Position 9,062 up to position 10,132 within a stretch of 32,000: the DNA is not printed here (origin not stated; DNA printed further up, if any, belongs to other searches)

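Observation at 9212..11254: Extracellular NHL propeller + TPR fused to a Yip1-type polytopic membrane domain, embedded between ABC permease pairs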

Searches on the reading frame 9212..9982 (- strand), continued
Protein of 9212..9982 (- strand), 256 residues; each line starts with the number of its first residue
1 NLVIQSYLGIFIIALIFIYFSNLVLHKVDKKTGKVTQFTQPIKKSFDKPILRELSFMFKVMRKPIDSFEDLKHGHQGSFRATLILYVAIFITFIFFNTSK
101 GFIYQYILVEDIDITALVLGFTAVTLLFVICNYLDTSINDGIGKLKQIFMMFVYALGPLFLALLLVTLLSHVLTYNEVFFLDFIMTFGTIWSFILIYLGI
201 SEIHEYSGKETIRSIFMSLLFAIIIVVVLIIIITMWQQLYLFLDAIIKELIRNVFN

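Call 59: search_protein_families(library=pfam, proteins=[L087:4881-8138:+, L089:4670-8128:+, L088:386-3766:+, L086:16172-19675:+, L088:16660-19761:+], max_evalue=1)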
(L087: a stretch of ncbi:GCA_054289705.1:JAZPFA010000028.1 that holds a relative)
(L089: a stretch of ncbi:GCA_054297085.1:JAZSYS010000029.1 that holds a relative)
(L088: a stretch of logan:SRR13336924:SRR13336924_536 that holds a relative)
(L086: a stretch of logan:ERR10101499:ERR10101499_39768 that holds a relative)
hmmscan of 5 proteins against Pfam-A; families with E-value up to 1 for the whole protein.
L087:4881-8138:+ (1085 aa): 1 family
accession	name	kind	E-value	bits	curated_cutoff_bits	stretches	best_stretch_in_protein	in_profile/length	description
PF25275.1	Golvesin_C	-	0.0038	17.7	31.6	0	82-146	2-65/132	Golvesin C-terminal domain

L089:4670-8128:+ (1152 aa): 1 family
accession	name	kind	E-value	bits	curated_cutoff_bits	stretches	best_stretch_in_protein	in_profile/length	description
PF09478.16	CBM49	-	0.05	14.3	23.4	1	729-764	40-76/80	Carbohydrate binding domain CBM49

L088:386-3766:+ (1126 aa): 1 family
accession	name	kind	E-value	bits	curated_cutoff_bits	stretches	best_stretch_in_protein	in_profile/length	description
PF07523.18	Big_3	-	0.056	14.2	21.2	0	920-973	18-68/68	Bacterial Ig-like domain (group 3)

L086:16172-19675:+ (1167 aa): 4 families
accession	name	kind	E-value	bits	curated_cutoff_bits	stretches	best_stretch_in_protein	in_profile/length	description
PF07554.19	FIVAR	-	0.014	16.5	29.2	0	836-877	23-66/71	FIVAR domain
PF02515.22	CoA_transf_3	-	0.12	11.9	23.3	1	757-802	273-317/366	CoA-transferase family III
PF12758.12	DUF3813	-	0.41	11.5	25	1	458-497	10-49/62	Protein of unknown function (DUF3813)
PF10774.15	DUF4226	-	0.93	10.2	23.5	0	457-491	74-108/115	Domain of unknown function (DUF4226)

L088:16660-19761:+ (1033 aa): 0 families

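Call 66: search_protein_families(library=pfam, proteins=[P0418, P0431, P0464, P0467, P0451, P0436, P0301, P0310], max_evalue=0.01)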
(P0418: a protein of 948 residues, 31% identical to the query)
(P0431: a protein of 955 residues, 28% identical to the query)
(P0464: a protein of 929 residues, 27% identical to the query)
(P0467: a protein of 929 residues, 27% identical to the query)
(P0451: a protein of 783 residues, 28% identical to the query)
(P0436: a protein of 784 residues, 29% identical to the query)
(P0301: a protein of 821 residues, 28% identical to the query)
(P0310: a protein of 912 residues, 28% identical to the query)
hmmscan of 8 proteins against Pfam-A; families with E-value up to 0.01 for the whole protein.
P0418 (948 aa): 3 families
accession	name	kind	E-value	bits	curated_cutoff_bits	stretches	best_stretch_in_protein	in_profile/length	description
PF04893.22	Yip1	-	4e-14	53.3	28.6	1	754-923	2-172/173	Yip1 domain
PF01436.27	NHL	-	6.7e-05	23.2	20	0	373-388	9-24/28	NHL repeat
PF00515.34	TPR_1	-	0.0021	18.2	27.8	1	664-686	4-26/34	Tetratricopeptide repeat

P0431 (955 aa): 7 families
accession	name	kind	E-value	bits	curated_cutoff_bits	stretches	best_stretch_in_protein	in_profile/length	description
PF04893.22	Yip1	-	4.8e-13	49.8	28.6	1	761-929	2-171/173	Yip1 domain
PF01436.27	NHL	-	0.00012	22.3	20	0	612-629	11-28/28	NHL repeat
PF23383.1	Beta-prop_IFT140_1st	-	0.00025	20.3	27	0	249-309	200-259/406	IFT140 first beta-propeller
PF00515.34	TPR_1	-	0.0013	18.9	27.8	1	669-693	2-26/34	Tetratricopeptide repeat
PF13424.12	TPR_12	-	0.0017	18.9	30.1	1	650-692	26-69/77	Tetratricopeptide repeat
PF13431.12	TPR_17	-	0.0041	17.7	24.4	0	659-688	4-33/34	Tetratricopeptide repeat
PF25063.1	ARM_TT21_C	-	0.0044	17.4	35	1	640-703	101-164/209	Tetratricopeptide repeat protein 21 C-terminal ARM domain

P0464 (929 aa): 8 families
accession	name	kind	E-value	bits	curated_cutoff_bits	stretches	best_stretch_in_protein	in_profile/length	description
PF04893.22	Yip1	-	1.1e-12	48.6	28.6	1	736-903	3-171/173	Yip1 domain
PF01436.27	NHL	-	7.3e-11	42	20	0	536-556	5-25/28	NHL repeat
PF14559.12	TPR_19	-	3.1e-08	34.3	25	1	627-668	4-45/68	Tetratricopeptide repeat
PF13432.12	TPR_16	-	8.1e-07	29.8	32.7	1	627-672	10-55/65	Tetratricopeptide repeat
PF07719.23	TPR_2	-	0.00029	21.2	27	0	649-673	2-26/34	Tetratricopeptide repeat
PF13414.12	TPR_11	-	0.00076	19.6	26.8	1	624-662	4-42/42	TPR repeat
PF12895.13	ANAPC3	-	0.00083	20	27.2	1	627-674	2-49/82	Anaphase-promoting complex, cyclosome, subunit 3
PF13428.12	TPR_14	-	0.0026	18.7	23.5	0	624-657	11-44/44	Tetratricopeptide repeat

P0467 (929 aa): 7 families
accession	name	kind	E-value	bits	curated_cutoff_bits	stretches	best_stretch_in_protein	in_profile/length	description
PF04893.22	Yip1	-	2.3e-14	54.1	28.6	1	736-903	3-171/173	Yip1 domain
PF01436.27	NHL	-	1.9e-11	43.8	20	0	536-558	5-27/28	NHL repeat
PF14559.12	TPR_19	-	4e-08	33.9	25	1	627-668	4-45/68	Tetratricopeptide repeat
PF13432.12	TPR_16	-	0.00019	22.3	32.7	1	627-671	10-54/65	Tetratricopeptide repeat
PF13414.12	TPR_11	-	0.00045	20.3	26.8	1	625-662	5-42/42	TPR repeat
PF07719.23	TPR_2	-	0.00062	20.1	27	0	649-672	2-25/34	Tetratricopeptide repeat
PF13428.12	TPR_14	-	0.001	20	23.5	0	621-657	8-44/44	Tetratricopeptide repeat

P0451 (783 aa): 4 families
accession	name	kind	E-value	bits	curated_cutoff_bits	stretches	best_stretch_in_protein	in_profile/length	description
PF04893.22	Yip1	-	1.8e-14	54.4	28.6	1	590-757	3-172/173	Yip1 domain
PF01436.27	NHL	-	1.2e-08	35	20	1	106-131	2-27/28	NHL repeat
PF06739.17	SBBP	-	4.8e-05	23.7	20.5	0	280-294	15-29/38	Beta-propeller repeat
PF03022.22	MRJP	-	0.0055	16.5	19.8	0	164-197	76-109/288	Major royal jelly protein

P0436 (784 aa): 6 families
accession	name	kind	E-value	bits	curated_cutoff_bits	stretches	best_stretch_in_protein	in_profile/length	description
PF04893.22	Yip1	-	3.7e-16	59.9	28.6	1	590-759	2-172/173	Yip1 domain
PF01436.27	NHL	-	7.8e-11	41.9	20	1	121-147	1-27/28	NHL repeat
PF07719.23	TPR_2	-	8e-05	22.9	27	1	496-521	3-28/34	Tetratricopeptide repeat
PF06739.17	SBBP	-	9.9e-05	22.7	20.5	0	290-307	12-29/38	Beta-propeller repeat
PF13424.12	TPR_12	-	0.0041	17.7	30.1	0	495-522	46-73/77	Tetratricopeptide repeat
PF00515.34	TPR_1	-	0.0081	16.4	27.8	0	496-519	3-26/34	Tetratricopeptide repeat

P0301 (821 aa): 1 family
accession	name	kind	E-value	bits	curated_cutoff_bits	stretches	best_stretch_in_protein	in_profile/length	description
PF04893.22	Yip1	-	2.4e-12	47.5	28.6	1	623-793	2-172/173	Yip1 domain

P0310 (912 aa): 4 families
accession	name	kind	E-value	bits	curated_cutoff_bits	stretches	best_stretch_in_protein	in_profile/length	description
PF04893.22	Yip1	-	5.5e-16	59.4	28.6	1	716-885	2-171/173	Yip1 domain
PF01436.27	NHL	-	1.4e-15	56.9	20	2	309-336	1-28/28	NHL repeat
PF17170.10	DUF5128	-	0.00031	20.5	22.9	0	318-348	51-81/321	6-bladed beta-propeller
PF24575.1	TPR_Slam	-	0.0015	19.4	35.2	1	594-645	53-104/104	Surface lipoprotein assembly modifier, N-terminal TPR repeats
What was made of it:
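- Tried and rejected: The 780-955-aa variants only have enlarged ectodomains (call 66).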

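Call 70: find_encoding_contigs(protein=P0450, flank=10000, max_places=1)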
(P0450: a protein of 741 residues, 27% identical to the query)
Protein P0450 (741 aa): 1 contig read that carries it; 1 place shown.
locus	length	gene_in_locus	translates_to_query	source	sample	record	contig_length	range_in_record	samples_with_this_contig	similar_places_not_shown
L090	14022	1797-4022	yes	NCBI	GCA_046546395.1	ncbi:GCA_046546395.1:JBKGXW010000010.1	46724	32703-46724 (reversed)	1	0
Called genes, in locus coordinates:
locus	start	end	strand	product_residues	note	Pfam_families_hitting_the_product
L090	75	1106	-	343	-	PF00356:LacI, PF00532:Peripla_BP_1, PF13407:Peripla_BP_4, PF13377:Peripla_BP_3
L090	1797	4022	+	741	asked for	PF01436:NHL (weak), PF04893:Yip1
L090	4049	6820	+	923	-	PF18952:DUF5696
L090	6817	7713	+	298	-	-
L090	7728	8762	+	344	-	PF00528:BPD_transp_1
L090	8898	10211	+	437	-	PF13416:SBP_bac_8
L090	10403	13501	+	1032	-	PF01547:SBP_bac_1, PF13416:SBP_bac_8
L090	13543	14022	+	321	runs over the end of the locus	PF00528:BPD_transp_1 (faint)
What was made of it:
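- In Halanaerobiales the unit [NHLYip-DUF5696-P3-P4] moves as a block (call 70).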

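Call 71: find_encoding_contigs(protein=P0445, flank=10000, max_places=1)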
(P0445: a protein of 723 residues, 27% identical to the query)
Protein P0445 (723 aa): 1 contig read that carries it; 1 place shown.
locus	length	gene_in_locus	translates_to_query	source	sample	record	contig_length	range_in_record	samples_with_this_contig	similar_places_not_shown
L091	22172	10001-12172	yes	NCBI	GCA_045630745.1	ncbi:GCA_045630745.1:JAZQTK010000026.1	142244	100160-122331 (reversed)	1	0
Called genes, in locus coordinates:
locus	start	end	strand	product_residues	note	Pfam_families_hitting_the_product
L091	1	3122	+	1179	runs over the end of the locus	PF01855:POR_N, PF17147:PFOR_II, PF00037:Fer4 (faint), PF01558:POR, PF10371:EKR, PF12838:Fer4_7, PF02775:TPP_enzyme_C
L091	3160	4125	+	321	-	PF02557:VanY (weak)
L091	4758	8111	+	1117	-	-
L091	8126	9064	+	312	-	PF00528:BPD_transp_1 (faint)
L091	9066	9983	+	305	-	PF00528:BPD_transp_1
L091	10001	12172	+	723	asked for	PF01436:NHL (faint), PF06739:SBBP (faint), PF04893:Yip1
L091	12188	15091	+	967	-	PF18952:DUF5696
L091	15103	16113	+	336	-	PF00528:BPD_transp_1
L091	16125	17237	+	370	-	PF00528:BPD_transp_1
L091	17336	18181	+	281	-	PF02739:5_3_exonuc_N, PF01367:5_3_exonuc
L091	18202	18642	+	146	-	PF13302:Acetyltransf_3 (weak), PF13420:Acetyltransf_4, PF13673:Acetyltransf_10, PF00583:Acetyltransf_1, PF13508:Acetyltransf_7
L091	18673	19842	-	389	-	PF01545:Cation_efflux, PF16916:ZT_dimer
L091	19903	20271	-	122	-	PF03862:SpoVAC_SpoVAEB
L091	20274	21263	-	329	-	PF07451:SpoVAD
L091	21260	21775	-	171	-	PF03862:SpoVAC_SpoVAEB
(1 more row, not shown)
